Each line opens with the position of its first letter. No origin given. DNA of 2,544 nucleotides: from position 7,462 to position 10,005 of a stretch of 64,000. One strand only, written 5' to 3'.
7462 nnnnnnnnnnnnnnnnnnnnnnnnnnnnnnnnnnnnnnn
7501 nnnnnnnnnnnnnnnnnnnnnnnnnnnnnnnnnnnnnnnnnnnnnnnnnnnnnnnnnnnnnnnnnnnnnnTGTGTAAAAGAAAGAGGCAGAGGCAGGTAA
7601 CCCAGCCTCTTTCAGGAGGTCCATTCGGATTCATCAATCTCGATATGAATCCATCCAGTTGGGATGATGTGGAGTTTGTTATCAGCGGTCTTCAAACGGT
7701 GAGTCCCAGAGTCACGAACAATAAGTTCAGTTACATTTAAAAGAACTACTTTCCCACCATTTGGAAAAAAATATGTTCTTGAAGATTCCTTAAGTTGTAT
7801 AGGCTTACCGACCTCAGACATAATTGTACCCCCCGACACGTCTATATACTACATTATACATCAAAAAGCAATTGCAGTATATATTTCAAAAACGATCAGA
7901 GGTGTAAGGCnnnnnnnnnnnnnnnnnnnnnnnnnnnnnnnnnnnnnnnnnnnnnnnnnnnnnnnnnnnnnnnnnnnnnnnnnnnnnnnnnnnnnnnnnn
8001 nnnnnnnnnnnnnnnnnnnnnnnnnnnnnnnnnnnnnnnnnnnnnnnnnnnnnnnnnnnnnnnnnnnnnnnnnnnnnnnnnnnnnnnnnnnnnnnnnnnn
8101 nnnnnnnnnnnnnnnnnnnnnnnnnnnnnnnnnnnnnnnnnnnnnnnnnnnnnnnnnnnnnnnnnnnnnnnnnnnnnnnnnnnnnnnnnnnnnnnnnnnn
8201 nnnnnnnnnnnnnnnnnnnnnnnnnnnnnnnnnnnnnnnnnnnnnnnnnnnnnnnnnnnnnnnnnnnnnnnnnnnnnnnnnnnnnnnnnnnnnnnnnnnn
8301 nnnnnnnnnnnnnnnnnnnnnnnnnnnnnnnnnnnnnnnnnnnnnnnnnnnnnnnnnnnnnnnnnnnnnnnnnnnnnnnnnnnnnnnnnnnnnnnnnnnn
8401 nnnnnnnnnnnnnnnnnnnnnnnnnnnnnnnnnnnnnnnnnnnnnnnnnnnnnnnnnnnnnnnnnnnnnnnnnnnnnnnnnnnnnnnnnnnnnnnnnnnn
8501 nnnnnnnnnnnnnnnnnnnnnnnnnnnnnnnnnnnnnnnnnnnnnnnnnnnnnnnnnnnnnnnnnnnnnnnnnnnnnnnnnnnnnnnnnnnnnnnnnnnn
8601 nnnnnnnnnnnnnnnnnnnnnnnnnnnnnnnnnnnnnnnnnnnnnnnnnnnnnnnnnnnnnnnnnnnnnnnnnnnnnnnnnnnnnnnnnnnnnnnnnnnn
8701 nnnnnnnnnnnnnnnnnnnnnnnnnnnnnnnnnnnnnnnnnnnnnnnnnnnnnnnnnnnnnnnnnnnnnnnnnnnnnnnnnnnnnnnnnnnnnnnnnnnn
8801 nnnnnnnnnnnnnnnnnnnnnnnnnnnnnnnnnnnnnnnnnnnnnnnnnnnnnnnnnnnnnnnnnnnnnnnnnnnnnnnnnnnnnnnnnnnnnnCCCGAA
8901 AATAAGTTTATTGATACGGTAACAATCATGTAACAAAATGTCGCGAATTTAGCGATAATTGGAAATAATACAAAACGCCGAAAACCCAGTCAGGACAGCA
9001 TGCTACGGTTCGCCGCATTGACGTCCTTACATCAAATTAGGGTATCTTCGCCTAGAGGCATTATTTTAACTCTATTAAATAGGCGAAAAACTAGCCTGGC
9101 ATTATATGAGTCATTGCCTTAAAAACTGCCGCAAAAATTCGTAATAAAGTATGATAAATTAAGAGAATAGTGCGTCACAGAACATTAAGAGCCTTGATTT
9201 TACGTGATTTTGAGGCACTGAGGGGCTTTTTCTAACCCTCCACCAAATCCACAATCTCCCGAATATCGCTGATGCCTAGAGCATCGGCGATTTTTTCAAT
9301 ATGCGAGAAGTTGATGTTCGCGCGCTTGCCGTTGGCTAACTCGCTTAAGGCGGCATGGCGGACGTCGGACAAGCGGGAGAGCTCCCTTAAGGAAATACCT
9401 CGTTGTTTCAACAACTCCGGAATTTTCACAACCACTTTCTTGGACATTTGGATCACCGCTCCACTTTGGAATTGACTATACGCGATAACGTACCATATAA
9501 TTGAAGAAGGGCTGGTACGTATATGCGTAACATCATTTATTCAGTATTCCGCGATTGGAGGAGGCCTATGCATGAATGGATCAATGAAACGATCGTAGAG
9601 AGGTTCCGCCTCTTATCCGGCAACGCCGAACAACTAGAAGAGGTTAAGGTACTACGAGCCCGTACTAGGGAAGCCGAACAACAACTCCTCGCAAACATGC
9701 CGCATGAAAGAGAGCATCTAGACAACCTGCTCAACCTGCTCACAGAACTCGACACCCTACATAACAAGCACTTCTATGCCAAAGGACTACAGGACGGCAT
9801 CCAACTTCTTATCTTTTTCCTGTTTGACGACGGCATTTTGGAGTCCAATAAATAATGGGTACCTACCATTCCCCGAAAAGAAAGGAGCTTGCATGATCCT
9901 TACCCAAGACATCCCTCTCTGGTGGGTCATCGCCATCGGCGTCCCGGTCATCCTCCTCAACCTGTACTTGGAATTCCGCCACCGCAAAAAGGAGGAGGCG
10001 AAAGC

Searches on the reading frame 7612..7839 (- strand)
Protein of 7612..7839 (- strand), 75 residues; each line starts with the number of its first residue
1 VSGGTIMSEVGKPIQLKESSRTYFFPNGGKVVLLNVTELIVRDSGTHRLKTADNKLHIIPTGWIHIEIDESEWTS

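Call 5: search_protein_families(library=pfam, proteins=[window:7612-7839:-], max_evalue=0.01)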
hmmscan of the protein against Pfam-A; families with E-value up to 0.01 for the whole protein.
window:7612-7839:- (75 aa): 0 families

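Call 6: search_protein_families(library=padloc, proteins=[window:7612-7839:-], max_evalue=0.01)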
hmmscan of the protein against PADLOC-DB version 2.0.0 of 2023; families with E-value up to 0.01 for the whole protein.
window:7612-7839:- (75 aa): 0 families

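Call 7: search_protein_families(library=ncbifam, proteins=[window:7612-7839:-], max_evalue=0.01)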
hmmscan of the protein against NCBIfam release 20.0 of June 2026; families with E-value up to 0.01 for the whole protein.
window:7612-7839:- (75 aa): 0 families

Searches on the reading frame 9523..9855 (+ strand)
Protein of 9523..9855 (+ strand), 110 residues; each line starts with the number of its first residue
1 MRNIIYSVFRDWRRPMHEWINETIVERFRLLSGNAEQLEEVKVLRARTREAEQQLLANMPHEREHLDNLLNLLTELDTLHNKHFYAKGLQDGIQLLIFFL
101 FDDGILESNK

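Call 5: search_protein_families(library=pfam, proteins=[window:9523-9855:+], max_evalue=0.01)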
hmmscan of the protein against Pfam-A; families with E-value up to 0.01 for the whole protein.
window:9523-9855:+ (110 aa): 1 family
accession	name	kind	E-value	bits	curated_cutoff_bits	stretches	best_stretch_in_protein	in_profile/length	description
PF20648.2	DUF6809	-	0.00015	22.9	27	1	36-97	21-83/85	Family of unknown function (DUF6809)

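Call 6: search_protein_families(library=padloc, proteins=[window:9523-9855:+], max_evalue=0.01)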
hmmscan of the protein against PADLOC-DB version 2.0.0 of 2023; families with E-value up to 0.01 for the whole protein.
window:9523-9855:+ (110 aa): 0 families

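Call 7: search_protein_families(library=ncbifam, proteins=[window:9523-9855:+], max_evalue=0.01)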
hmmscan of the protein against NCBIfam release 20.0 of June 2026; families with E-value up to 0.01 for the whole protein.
window:9523-9855:+ (110 aa): 0 families
